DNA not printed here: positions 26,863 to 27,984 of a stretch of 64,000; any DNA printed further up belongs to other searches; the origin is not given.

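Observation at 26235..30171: Unusual, tightly coupled operon: lipA - unknown ORF - CysK-like PLP enzyme - orphan SdhB, followed by DUF488 and an AhpD-like gene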

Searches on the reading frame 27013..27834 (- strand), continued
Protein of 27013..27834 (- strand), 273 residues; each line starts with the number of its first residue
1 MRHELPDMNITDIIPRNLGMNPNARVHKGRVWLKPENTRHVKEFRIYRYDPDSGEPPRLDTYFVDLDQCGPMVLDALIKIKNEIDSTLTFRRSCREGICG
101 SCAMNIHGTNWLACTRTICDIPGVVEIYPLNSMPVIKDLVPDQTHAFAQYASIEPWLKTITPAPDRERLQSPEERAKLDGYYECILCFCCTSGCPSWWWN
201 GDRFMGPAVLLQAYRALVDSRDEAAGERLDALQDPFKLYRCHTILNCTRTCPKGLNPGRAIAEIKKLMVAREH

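Call 32: find_encoding_contigs(protein=P0015, flank=8000, max_places=2)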
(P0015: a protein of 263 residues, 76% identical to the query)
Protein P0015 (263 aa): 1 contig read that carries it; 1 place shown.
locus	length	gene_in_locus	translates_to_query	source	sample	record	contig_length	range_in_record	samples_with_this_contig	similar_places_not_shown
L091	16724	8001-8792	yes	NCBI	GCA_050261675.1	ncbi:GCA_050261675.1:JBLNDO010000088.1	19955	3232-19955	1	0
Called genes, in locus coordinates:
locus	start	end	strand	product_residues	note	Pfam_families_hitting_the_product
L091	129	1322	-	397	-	PF00155:Aminotran_1_2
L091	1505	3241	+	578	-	PF01694:Rhomboid, PF14559:TPR_19 (faint)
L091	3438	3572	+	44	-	-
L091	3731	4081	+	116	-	PF22752:DUF488-N3i, PF04343:DUF488, PF22751:DUF488-N3a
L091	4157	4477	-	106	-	PF00355:Rieske, PF13806:Rieske_2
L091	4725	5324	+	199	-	PF00034:Cytochrom_C (weak)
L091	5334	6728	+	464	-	PF00115:COX1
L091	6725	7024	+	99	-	-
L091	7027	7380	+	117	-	-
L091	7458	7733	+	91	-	PF00034:Cytochrom_C, PF13442:Cytochrome_CBB3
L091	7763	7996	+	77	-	-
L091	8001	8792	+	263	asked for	PF13085:Fer2_3, PF13237:Fer4_10 (weak), PF13183:Fer4_8, PF13534:Fer4_17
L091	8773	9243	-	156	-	PF02627:CMD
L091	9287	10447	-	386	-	PF05940:NnrS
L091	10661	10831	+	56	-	-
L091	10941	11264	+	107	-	PF12797:Fer4_2 (faint), PF12838:Fer4_7 (faint), PF13237:Fer4_10 (faint), PF14697:Fer4_21 (faint), PF13183:Fer4_8 (faint), PF00037:Fer4 (weak), PF12837:Fer4_6 (weak), PF11953:DUF3470, +1 more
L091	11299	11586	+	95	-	PF10276:zf-CHCC (weak)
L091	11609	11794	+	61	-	-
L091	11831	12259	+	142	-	PF02566:OsmC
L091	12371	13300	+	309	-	PF00291:PALP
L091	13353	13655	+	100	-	-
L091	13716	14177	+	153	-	PF05425:CopD (weak)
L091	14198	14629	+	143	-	PF01814:Hemerythrin (weak)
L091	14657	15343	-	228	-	PF00027:cNMP_binding, PF13545:HTH_Crp_2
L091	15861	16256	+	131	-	PF01479:S4, PF28601:HSP15_C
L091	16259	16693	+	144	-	PF00293:NUDIX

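Call 33: find_encoding_contigs(protein=P0011, flank=8000, max_places=2)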
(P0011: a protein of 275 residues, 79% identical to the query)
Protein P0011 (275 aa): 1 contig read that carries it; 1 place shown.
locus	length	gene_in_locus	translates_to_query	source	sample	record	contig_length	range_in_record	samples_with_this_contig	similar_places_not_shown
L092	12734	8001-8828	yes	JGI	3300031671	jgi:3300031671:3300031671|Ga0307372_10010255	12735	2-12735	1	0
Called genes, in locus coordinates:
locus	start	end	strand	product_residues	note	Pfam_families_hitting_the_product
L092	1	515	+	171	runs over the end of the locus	?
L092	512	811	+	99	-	-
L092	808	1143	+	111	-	-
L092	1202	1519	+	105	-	PF00034:Cytochrom_C, PF13442:Cytochrome_CBB3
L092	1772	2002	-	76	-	PF10006:DUF2249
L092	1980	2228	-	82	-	-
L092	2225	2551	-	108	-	PF01883:FeS_assembly_P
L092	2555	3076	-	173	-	PF10006:DUF2249, PF01206:TusA (faint), PF10006:DUF2249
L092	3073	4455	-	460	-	-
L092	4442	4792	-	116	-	PF00355:Rieske, PF13806:Rieske_2, PF22543:Rieske_4 (weak)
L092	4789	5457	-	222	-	-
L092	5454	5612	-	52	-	-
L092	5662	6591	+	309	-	PF16881:LIAS_N (weak), PF04055:Radical_SAM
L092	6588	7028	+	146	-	-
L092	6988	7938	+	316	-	PF00291:PALP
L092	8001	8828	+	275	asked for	PF13085:Fer2_3, PF13183:Fer4_8, PF13237:Fer4_10 (weak), PF13534:Fer4_17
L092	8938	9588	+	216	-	PF02798:GST_N, PF13409:GST_N_2, PF13417:GST_N_3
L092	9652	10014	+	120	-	PF22751:DUF488-N3a, PF22752:DUF488-N3i, PF04343:DUF488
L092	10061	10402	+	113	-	PF02627:CMD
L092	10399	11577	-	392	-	PF17767:NAPRTase_N, PF04095:NAPRTase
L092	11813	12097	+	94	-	PF00115:COX1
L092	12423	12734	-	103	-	?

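Call 59: find_encoding_contigs(protein=P0064, flank=8000, max_places=2)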
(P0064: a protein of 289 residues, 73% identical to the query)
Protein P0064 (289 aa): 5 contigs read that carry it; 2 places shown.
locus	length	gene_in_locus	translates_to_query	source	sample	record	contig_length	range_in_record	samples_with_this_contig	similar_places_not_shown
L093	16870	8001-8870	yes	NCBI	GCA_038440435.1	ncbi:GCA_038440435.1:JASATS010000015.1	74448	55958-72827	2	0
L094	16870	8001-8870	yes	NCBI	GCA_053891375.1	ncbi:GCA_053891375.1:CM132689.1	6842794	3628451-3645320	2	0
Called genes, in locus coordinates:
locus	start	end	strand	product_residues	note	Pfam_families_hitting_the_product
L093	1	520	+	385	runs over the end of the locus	PF01385:OrfB_IS605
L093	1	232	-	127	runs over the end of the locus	-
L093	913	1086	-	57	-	-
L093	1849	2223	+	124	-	PF01909:NTP_transf_2, PF18765:Polbeta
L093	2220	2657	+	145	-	PF05168:HEPN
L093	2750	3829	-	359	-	PF13384:HTH_23, PF13551:HTH_29 (weak), PF13565:HTH_32, PF13358:DDE_3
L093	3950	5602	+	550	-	PF05598:DUF772, PF13751:DDE_Tnp_1_6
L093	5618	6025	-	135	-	PF13276:HTH_21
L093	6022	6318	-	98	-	PF01527:HTH_Tnp_1, PF13542:HTH_Tnp_ISL3 (weak), PF13384:HTH_23 (weak), PF13518:HTH_28 (weak)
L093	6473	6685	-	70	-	-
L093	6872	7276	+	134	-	PF13458:Peripla_BP_6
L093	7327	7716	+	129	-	PF04343:DUF488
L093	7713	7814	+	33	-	-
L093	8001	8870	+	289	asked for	PF13085:Fer2_3, PF13237:Fer4_10 (weak), PF13183:Fer4_8, PF13534:Fer4_17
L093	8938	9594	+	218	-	PF01127:Sdh_cyt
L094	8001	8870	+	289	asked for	PF13085:Fer2_3, PF13237:Fer4_10 (weak), PF13183:Fer4_8, PF13534:Fer4_17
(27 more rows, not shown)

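Call 61: find_related_loci(query=window:27013-27813:-, collection=metagenome_contigs, flank=8000)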
Query window:27013-27813:- (266 aa) in metagenome_contigs; peptide patterns used: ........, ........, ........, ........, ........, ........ (x = any residue, [..] = any of these).
600 stretches matched a pattern (row limit reached: there are more); 575 encode a relative of the query (tblastn E <= 1e-3); the best 80 are kept; 80 distinct loci.
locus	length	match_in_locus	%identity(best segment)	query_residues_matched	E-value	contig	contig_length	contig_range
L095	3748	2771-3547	70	7-265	2e-132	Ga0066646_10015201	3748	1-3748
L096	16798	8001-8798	71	8-265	3e-128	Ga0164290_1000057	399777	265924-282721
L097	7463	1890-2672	70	7-266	2e-127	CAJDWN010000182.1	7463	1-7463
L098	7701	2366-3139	72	7-264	5e-127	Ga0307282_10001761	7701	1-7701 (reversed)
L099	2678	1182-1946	72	10-264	2e-131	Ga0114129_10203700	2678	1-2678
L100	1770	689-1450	72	11-264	4e-135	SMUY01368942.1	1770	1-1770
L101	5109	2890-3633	72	16-264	8e-126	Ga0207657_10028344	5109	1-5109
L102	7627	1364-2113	72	16-264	4e-125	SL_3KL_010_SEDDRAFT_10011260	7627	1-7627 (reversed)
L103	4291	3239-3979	73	16-262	6e-127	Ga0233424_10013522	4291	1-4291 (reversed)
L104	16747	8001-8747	73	16-264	2e-124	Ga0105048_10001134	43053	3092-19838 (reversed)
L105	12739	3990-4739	73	16-264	3e-124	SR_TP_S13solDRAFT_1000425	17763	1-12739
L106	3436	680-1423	71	16-264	2e-127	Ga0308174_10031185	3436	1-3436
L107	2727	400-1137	72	16-262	1e-128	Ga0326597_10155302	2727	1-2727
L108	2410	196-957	69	11-264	7e-130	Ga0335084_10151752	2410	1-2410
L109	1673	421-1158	71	16-261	1e-132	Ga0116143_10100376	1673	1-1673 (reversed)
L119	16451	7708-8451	70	16-264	6e-122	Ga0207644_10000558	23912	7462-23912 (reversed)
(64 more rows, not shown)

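Call 64: search_protein_families(library=pfam, proteins=[L119:5570-6562:-, L119:6733-7110:+, L119:7211-7600:+, L119:8936-9451:+, L119:9388-10557:+, L119:10615-12048:+, L095:1838-2440:+, L097:998-1375:+, L098:1-2202:+, L097:3544-6345:+], max_evalue=0.01)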
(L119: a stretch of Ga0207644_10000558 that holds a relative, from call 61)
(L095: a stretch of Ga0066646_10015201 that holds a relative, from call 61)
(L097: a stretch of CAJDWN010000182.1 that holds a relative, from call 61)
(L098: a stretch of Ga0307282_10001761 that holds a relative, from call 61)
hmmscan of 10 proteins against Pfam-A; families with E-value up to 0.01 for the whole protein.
L119:5570-6562:- (330 aa): 2 families
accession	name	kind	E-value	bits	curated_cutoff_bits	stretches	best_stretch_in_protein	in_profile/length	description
PF00056.29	Ldh_1_N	-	3.2e-37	128.1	27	1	10-148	2-141/141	lactate/malate dehydrogenase, NAD binding domain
PF02866.23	Ldh_1_C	-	2.8e-32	112.5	22.6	1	153-312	3-165/174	lactate/malate dehydrogenase, alpha/beta C-terminal domain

L119:6733-7110:+ (125 aa): 1 family
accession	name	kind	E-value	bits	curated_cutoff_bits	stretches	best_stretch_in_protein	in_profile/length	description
PF06823.17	DUF1236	-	9.6e-05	22.5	32.4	1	77-119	26-63/64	Protein of unknown function (DUF1236)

L119:7211-7600:+ (129 aa): 0 families

L119:8936-9451:+ (171 aa): 2 families
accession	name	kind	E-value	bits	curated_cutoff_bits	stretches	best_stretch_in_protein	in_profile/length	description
PF03061.28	4HBT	-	1.3e-07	32.3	20.6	1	76-148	1-73/79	Thioesterase superfamily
PF13622.12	4HBT_3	-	3.8e-07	30.7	24.3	1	71-156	3-79/83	Acyl-CoA thioesterase N-terminal domain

L119:9388-10557:+ (389 aa): 2 families
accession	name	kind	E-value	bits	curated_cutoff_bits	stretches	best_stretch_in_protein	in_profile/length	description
PF03969.22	AFG1_ATPase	-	5.5e-115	384.6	27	1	27-382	5-359/361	AFG1-like ATPase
PF00308.24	Bac_DnaA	-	0.00012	22.8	23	1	79-189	37-145/162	Bacterial DnaA ATPAse domain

L119:10615-12048:+ (477 aa): 3 families
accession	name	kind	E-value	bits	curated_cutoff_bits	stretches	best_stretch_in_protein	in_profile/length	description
PF01546.33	Peptidase_M20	-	1.4e-24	87.6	24.6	1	109-472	2-204/206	Peptidase family M20/M25/M40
PF07687.19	M20_dimer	-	9.1e-12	45.3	21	1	227-370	4-101/107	Peptidase dimerisation domain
PF04389.22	Peptidase_M28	-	1.6e-05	25.1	21.3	1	94-213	3-101/193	Peptidase family M28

L095:1838-2440:+ (200 aa): 1 family
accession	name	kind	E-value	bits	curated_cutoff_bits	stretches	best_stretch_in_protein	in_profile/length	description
PF20046.4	DUF6448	-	2.2e-59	200.1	27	1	33-180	1-147/147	Family of unknown function (DUF6448)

L097:998-1375:+ (125 aa): 4 families
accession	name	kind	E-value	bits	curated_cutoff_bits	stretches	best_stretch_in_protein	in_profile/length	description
PF01022.26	HTH_5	-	3.1e-11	43.4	22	1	49-92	4-46/47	Bacterial regulatory protein, arsR family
PF12840.13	HTH_20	-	3.6e-08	33.7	27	1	44-93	1-50/51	Helix-turn-helix domain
PF01638.23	HxlR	-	7.9e-06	26.1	20.8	1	45-98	3-56/91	HxlR-like helix-turn-helix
PF12802.13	MarR_2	-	0.003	18.1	27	1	50-97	8-56/61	MarR family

L098:1-2202:+ (733 aa): 4 families
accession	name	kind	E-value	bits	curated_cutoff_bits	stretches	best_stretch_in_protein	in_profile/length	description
PF09364.15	XFP_N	-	1.4e-144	481.9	23.7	1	1-314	50-363/364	XFP N-terminal domain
PF09363.15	XFP_C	-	4.2e-93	310.8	23.4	1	531-731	1-202/202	XFP C-terminal domain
PF03894.20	XFP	-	2.1e-87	291.9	22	1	344-520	2-177/177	D-xylulose 5-phosphate/D-fructose 6-phosphate phosphoketolase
PF02775.26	TPP_enzyme_C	-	0.0052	17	21.9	0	91-120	28-57/151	Thiamine pyrophosphate enzyme, C-terminal TPP binding domain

L097:3544-6345:+ (933 aa): 2 families
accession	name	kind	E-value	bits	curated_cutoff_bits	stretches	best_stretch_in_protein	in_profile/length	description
PF00330.25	Aconitase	-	6.2e-161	536.9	28.7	1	64-598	4-463/463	Aconitase family (aconitate hydratase)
PF00694.25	Aconitase_C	-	1.2e-40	139.3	22.8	1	728-857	3-130/131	Aconitase C-terminal domain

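Call 85: search_protein_families(library=pfam, proteins=[L098:4190-4708:-, L098:4741-5154:+, L098:5285-6886:+, L098:7291-7701:-, L097:3-881:-, L097:6446-6874:+, L098:3344-3937:+, L097:2722-3204:-, L099:49-1176:-, L099:2060-2677:+], max_evalue=0.01)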
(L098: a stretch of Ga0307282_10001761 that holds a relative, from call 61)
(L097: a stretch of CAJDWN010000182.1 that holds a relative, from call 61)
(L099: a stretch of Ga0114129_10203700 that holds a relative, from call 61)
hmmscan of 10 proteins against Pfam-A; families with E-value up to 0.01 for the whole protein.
L098:4190-4708:- (172 aa): 1 family
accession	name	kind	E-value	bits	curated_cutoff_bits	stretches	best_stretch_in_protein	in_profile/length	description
PF03695.18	UPF0149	-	8.7e-18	65.5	25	1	42-146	1-99/181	Uncharacterised protein family (UPF0149)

L098:4741-5154:+ (137 aa): 1 family
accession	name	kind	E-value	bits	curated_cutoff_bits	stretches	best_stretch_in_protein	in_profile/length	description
PF18602.6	Rap1a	-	3.4e-13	50.3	27.7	1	45-135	2-90/90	Rap1a immunity proteins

L098:5285-6886:+ (533 aa): 16 families
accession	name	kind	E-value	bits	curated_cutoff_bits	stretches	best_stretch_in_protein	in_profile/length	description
PF07992.20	Pyr_redox_2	-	4.5e-69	233.5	26.1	1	151-444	2-291/291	Pyridine nucleotide-disulphide oxidoreductase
PF00070.33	Pyr_redox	-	7.4e-20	71.7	22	1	293-364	1-71/82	Pyridine nucleotide-disulphide oxidoreductase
PF00355.32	Rieske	-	1.3e-16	60.7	20.3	1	42-122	7-87/88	Rieske [2Fe-2S] domain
PF13738.12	Pyr_redox_3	-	5.7e-14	52.5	30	1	217-418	93-305/305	Pyridine nucleotide-disulphide oxidoreductase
PF13806.12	Rieske_2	-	1.3e-08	35.1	27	1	38-134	3-104/104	Rieske-like [2Fe-2S] domain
PF01266.30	DAO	-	1e-07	32.3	27.9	0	151-185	1-34/353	FAD dependent oxidoreductase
PF13450.12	NAD_binding_8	-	3.5e-06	27.6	21.9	1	154-180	1-25/68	NAD(P)-binding Rossmann-like domain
PF14759.12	Reductase_C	-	3.8e-06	27.7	25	1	463-517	1-55/85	Reductase C-terminal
PF03486.20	HI0933_like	-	2.5e-05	24.3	50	0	151-174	2-25/244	HI0933-like protein Rossmann domain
PF13454.12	NAD_binding_9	-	3.2e-05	24.4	21.8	0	224-257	119-154/155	FAD-NAD(P)-binding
PF22543.2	Rieske_4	-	3.8e-05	24.4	28.4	1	51-111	14-78/119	Soluble Rieske-type ferredoxin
PF13241.12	NAD_binding_7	-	0.0003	21.8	22.1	0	291-334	7-46/104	Putative NAD(P)-binding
PF01134.28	GIDA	-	0.0025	17.4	22.1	0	152-176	2-26/391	Glucose inhibited division protein A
PF04820.20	Trp_halogenase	-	0.0032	16.8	21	0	151-182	1-34/458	Tryptophan halogenase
PF01494.25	FAD_binding_3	-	0.0059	16.3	22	0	152-177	4-27/349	FAD binding domain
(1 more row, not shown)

L098:7291-7701:- (136 aa): 0 families

L097:3-881:- (293 aa): 3 families
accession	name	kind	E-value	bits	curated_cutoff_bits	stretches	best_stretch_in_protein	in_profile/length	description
PF07992.20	Pyr_redox_2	-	1.1e-12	48.4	26.1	1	3-287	2-263/291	Pyridine nucleotide-disulphide oxidoreductase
PF01266.30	DAO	-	0.00066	19.7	27.9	0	4-38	2-33/353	FAD dependent oxidoreductase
PF13450.12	NAD_binding_8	-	0.0029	18.3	21.9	1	6-33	1-25/68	NAD(P)-binding Rossmann-like domain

L097:6446-6874:+ (142 aa): 3 families
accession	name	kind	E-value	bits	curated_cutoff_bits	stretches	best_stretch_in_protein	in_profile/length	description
PF00043.30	GST_C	-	2e-07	31.6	20.7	1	70-123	39-93/93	Glutathione S-transferase, C-terminal domain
PF13410.11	GST_C_2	-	1.2e-06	28.9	24.9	1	54-118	3-69/69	Glutathione S-transferase, C-terminal domain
PF14497.11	GST_C_3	-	3.9e-05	24.2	21.6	1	62-124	31-96/104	Glutathione S-transferase, C-terminal domain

L098:3344-3937:+ (197 aa): 2 families
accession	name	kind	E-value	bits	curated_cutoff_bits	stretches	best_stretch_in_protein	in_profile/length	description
PF01127.27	Sdh_cyt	-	1.3e-20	74.2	25.8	1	74-181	3-120/122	Succinate dehydrogenase/Fumarate reductase transmembrane subunit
PF05328.17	CybS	-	9.9e-05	22.5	27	1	89-188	31-112/133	CybS, succinate dehydrogenase cytochrome B small subunit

L097:2722-3204:- (160 aa): 0 families

L099:49-1176:- (375 aa): 0 families

L099:2060-2677:+ (206 aa): 2 families
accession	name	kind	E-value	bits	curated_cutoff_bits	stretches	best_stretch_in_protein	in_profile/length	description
PF10609.15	ParA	-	2.4e-22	80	27.1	1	23-107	161-245/246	NUBPL iron-transfer P-loop NTPase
PF06155.17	GBBH-like_N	-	2.1e-08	35.2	22.8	1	155-204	5-52/85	Gamma-butyrobetaine hydroxylase-like, N-terminal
